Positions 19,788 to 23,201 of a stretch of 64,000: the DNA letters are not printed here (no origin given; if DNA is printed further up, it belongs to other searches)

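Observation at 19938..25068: pafB-pafC WYL pair runs straight into a chromosomal MobF relaxase whose helicase motifs look dead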

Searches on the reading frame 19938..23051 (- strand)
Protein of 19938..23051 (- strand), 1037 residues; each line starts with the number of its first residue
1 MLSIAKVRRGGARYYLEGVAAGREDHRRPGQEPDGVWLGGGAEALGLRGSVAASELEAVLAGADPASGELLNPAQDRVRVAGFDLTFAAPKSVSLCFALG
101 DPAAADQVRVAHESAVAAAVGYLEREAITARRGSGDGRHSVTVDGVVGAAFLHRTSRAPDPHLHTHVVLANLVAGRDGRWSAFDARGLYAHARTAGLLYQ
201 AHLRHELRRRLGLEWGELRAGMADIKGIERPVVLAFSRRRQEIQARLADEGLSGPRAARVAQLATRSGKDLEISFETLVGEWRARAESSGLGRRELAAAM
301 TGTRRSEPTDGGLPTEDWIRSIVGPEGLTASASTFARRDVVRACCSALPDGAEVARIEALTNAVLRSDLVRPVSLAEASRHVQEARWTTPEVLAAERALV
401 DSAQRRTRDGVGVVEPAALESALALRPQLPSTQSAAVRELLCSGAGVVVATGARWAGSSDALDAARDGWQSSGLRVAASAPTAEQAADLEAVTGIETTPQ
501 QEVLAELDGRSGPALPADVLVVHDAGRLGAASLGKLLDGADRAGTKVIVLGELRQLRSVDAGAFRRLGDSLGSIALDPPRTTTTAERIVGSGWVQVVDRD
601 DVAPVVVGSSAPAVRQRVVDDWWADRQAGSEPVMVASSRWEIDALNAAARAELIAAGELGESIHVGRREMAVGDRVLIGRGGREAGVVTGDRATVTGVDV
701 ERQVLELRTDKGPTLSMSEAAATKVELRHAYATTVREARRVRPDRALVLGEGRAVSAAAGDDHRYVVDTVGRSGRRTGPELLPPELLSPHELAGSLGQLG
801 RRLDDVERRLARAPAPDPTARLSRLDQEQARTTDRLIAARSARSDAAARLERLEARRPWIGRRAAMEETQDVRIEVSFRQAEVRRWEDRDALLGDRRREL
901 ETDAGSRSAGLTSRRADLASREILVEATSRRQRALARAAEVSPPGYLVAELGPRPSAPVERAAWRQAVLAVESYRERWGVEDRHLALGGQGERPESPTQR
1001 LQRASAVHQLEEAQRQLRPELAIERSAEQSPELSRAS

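Call 3: search_protein_families(library=pfam, proteins=[window:19938-23051:-], max_evalue=0.01)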
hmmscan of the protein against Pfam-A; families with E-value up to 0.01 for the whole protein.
window:19938-23051:- (1037 aa): 3 families
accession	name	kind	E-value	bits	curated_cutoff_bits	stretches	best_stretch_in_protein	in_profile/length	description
PF08751.17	TrwC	-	3.4e-78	263.6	25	1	10-287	3-284/286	TrwC relaxase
PF13604.12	AAA_30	-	2.3e-21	76.8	27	1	429-564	2-136/191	AAA domain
PF22232.2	TraI_hel_assoc_N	-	0.00022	22.2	27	1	476-550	26-98/99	TraI helicase-associated ssDNA bd, N-terminal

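Call 4: search_protein_families(library=ncbifam, proteins=[window:19938-23051:-], max_evalue=0.01)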
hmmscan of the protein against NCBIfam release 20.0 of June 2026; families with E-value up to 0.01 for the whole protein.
window:19938-23051:- (1037 aa): 10 families
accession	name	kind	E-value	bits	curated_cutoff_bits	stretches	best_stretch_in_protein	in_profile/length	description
NF041492.1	MobF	equivalog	4.4e-69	233.3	100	1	1-289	1-298/299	MobF family relaxase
TIGR02760.1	TraI_TIGR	equivalog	7.4e-59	199.4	929.85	1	1-662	1-659/1960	conjugative transfer relaxase/helicase TraI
TIGR02686.1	relax_trwC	domain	4.2e-48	164.4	145.5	1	32-291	19-284/286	conjugative relaxase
TIGR02768.1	TraA_Ti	equivalog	5.9e-47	160.4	590.45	1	327-750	258-691/751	Ti-type conjugative transfer relaxase TraA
NF010263.0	PRK13709.1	equivalog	7.2e-38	129.6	2212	1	33-300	29-295/1752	conjugative transfer relaxase/helicase TraI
NF010464.0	PRK13889.1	subfamily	1.1e-36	126.1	1015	1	326-751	247-678/992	conjugal transfer relaxase TraA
NF010402.0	PRK13826.1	subfamily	8.6e-20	70.2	1317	1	373-749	328-712/1102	Dtr system oriT relaxase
TIGR01448.2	helicase_RecD2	equivalog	1.6e-08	33.2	500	1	376-563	259-454/713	SF1B family DNA helicase RecD2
NF008127.0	PRK10875.1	equivalog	0.0026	16.3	671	1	512-564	265-316/619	exodeoxyribonuclease V subunit alpha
TIGR01447.1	recD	equivalog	0.0061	15.2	310.15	1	514-564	260-309/597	exodeoxyribonuclease V subunit alpha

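Call 7: search_solved_structures(query=window:19938-23051:-, max_evalue=0.001, show_alignments=4)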
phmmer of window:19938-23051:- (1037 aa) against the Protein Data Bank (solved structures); distinct sequences matched with E-value up to 0.001: 8.
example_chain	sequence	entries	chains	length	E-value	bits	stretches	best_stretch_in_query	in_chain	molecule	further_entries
1omh_A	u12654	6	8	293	3.8e-31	111.5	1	23-291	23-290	trwC protein | TrwC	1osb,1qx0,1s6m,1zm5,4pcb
2cdm_A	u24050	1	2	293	5.5e-31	111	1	34-291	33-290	TRWC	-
8a1b_A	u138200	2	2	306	1.4e-28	103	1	35-292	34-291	TraI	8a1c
3l57_A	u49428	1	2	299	1.7e-28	102.7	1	35-291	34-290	Mobilization protein TraI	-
3l6t_A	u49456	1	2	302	1.8e-28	102.6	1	35-291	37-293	Mobilization protein TraI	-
1p4d_A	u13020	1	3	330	3.8e-24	88.3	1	1-295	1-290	TraI protein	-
2q7t_A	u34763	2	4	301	5.3e-24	87.8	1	2-294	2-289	Protein traI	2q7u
2a0i_A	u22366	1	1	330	5.8e-24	87.7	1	2-295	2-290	TraI protein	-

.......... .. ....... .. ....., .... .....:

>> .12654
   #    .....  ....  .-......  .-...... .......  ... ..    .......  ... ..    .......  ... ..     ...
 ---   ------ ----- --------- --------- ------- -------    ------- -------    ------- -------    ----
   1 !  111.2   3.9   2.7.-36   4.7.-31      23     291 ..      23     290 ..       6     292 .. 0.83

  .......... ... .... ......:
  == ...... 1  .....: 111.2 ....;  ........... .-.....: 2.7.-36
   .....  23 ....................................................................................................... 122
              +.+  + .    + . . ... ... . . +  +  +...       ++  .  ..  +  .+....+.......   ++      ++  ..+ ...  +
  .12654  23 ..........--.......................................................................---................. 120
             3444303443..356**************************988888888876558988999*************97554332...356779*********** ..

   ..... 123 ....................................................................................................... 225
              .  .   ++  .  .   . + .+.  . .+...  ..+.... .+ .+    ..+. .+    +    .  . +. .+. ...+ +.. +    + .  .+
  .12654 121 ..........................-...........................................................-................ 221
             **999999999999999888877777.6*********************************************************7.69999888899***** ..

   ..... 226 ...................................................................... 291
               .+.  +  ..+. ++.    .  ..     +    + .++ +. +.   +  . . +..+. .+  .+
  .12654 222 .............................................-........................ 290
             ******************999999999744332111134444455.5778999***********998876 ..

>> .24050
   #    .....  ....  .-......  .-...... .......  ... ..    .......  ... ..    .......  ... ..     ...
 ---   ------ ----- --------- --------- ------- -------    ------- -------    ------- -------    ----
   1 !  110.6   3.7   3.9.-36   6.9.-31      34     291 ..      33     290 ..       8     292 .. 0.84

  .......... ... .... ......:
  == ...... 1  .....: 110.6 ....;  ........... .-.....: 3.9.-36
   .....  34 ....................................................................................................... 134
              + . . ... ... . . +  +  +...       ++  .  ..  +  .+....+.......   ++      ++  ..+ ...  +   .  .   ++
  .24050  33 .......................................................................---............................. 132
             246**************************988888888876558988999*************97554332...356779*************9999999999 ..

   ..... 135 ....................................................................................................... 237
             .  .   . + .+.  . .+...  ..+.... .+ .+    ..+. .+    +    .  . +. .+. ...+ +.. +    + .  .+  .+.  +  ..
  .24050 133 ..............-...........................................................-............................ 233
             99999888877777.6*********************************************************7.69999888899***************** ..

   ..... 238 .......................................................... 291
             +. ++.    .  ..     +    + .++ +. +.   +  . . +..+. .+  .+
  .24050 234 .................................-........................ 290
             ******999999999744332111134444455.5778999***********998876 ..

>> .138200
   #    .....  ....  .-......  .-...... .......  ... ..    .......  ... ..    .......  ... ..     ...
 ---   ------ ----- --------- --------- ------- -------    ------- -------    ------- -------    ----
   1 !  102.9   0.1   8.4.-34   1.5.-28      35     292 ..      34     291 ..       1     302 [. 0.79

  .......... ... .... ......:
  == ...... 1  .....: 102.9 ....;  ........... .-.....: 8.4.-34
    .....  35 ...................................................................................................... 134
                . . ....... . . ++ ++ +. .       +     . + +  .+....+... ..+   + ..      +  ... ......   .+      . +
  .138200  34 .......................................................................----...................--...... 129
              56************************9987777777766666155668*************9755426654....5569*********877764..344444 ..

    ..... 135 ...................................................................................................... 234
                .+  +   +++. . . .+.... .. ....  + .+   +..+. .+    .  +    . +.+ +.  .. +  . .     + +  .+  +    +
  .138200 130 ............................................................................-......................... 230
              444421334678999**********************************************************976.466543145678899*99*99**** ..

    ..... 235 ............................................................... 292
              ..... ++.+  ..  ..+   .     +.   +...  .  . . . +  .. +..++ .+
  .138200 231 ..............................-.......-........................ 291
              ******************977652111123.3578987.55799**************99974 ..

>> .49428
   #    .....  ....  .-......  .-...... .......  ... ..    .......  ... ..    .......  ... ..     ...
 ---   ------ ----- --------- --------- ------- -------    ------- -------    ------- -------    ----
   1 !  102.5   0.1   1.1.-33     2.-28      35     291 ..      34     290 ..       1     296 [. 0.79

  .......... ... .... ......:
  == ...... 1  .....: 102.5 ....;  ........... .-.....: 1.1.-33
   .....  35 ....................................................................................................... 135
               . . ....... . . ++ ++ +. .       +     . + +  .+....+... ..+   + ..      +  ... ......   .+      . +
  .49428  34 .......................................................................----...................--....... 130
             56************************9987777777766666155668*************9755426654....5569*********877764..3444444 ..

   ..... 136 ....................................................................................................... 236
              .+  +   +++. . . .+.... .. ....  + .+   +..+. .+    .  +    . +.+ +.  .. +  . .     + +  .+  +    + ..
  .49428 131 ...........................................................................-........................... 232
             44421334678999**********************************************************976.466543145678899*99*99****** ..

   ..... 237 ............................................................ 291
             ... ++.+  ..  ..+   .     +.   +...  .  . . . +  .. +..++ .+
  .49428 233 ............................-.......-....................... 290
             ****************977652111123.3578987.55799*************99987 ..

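Call 8: find_homologous_proteins(query=window:19938-23051:-, max_evalue=1e-10)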
Query window:19938-23051:- (1037 aa): 1173 proteins with E <= 1e-10 among 8000 candidates; the best 120 are listed.
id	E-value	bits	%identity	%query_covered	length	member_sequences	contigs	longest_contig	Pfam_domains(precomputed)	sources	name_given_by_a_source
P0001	0.0e+0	2181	100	100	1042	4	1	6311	PF13604.13,PF08751.18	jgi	jgi:conjugative relaxase-like TrwC/TraI family protein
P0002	0.0e+0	1734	82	100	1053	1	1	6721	PF13604.13,PF08751.18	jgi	jgi:conjugative relaxase-like TrwC/TraI family protein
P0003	0.0e+0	1707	80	100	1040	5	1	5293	PF13604.13,PF08751.18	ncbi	ncbi:MAG TPA: MobF family relaxase [Acidimicrobiales bacterium]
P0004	0.0e+0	1695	81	99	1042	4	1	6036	PF13604.13,PF22232.3,PF08751.18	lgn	-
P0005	0.0e+0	1630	78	100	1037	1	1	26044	PF13604.13,PF08751.18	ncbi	-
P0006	0.0e+0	1591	86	86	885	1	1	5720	PF13604.13,PF08751.18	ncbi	ncbi:MAG TPA: MobF family relaxase, partial [Acidimicrobiales bacterium]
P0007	0.0e+0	1514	86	84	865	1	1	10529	PF13604.13,PF08751.18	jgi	jgi:hypothetical protein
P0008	0.0e+0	1383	68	99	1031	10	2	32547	PF13604.13,PF08751.18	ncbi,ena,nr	ncbi:MAG: conjugative relaxase [Actinobacteria bacterium]|nr:MAG: conjugative relaxase [Actinomyceto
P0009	0.0e+0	1303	65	100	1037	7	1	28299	PF13604.13,PF22232.3,PF08751.18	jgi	jgi:conjugative relaxase-like TrwC/TraI family protein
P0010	0.0e+0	1082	64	86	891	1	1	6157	PF13604.13,PF08751.18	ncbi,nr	ncbi:MAG TPA: MobF family relaxase, partial [Acidimicrobiales bacterium]|nr:MobF family relaxase [Ac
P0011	5.2e-188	646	43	100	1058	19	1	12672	PF13604.13,PF08751.18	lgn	-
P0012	2.1e-184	634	38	24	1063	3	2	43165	PF13604.13,PF08751.18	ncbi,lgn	-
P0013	2.0e-183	630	39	24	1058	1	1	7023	PF13604.13,PF08751.18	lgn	-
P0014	7.8e-168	579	49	64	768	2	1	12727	PF13604.13,PF08751.18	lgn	-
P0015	1.7e-159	551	48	63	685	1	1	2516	PF13604.13,PF08751.18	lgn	-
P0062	2.1e-136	475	39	72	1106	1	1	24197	PF13604.13,PF08751.18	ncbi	-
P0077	1.0e-133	466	42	74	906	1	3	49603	PF13604.13,PF08751.18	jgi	jgi:conjugative relaxase-like TrwC/TraI family protein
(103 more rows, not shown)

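Call 12: find_encoding_contigs(protein=P0008, flank=10000, max_places=3)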
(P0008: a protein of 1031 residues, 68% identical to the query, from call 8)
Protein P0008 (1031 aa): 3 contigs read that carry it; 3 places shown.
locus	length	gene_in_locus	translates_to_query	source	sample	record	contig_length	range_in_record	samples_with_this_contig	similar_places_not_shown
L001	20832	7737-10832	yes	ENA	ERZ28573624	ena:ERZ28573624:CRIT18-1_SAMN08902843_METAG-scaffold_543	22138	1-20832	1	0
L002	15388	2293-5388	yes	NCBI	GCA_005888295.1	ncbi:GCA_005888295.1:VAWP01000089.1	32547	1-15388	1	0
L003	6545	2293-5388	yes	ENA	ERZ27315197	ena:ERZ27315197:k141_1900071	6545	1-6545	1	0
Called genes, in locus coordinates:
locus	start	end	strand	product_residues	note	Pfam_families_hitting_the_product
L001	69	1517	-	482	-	PF02353:CMAS, PF13489:Methyltransf_23, PF01135:PCMT (weak), PF13847:Methyltransf_31, PF08241:Methyltransf_11, PF08242:Methyltransf_12, PF13649:Methyltransf_25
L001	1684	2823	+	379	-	PF13421:Band_7_1, PF12773:DZR, PF13240:Zn_Ribbon_1 (weak), PF13248:Zn_ribbon_3 (faint), PF24463:DUF7577 (weak), PF13240:Zn_Ribbon_1 (weak)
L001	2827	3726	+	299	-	PF04280:Tim44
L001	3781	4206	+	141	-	PF01243:PNPOx_N, PF12900:Pyridox_ox_2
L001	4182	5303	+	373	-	PF03706:LPG_synthase_TM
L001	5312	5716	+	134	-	-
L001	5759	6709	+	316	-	PF13280:WYL, PF25583:WCX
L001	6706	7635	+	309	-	PF19187:HTH_PafC, PF13280:WYL, PF25583:WCX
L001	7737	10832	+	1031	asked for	PF08751:TrwC, PF13604:AAA_30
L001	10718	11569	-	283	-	-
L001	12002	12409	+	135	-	PF13193:AMP-binding_C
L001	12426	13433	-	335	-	PF00389:2-Hacid_dh, PF02826:2-Hacid_dh_C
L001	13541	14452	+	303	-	PF00296:Bac_luciferase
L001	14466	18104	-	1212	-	PF00211:Guanylate_cyc, PF13240:Zn_Ribbon_1 (weak), PF13191:AAA_16, PF13401:AAA_22 (faint), PF00515:TPR_1 (faint), PF13424:TPR_12, PF17874:TPR_MalT, PF13424:TPR_12 (weak)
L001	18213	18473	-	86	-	-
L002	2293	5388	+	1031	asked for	PF08751:TrwC, PF13604:AAA_30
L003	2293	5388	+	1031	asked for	PF08751:TrwC, PF13604:AAA_30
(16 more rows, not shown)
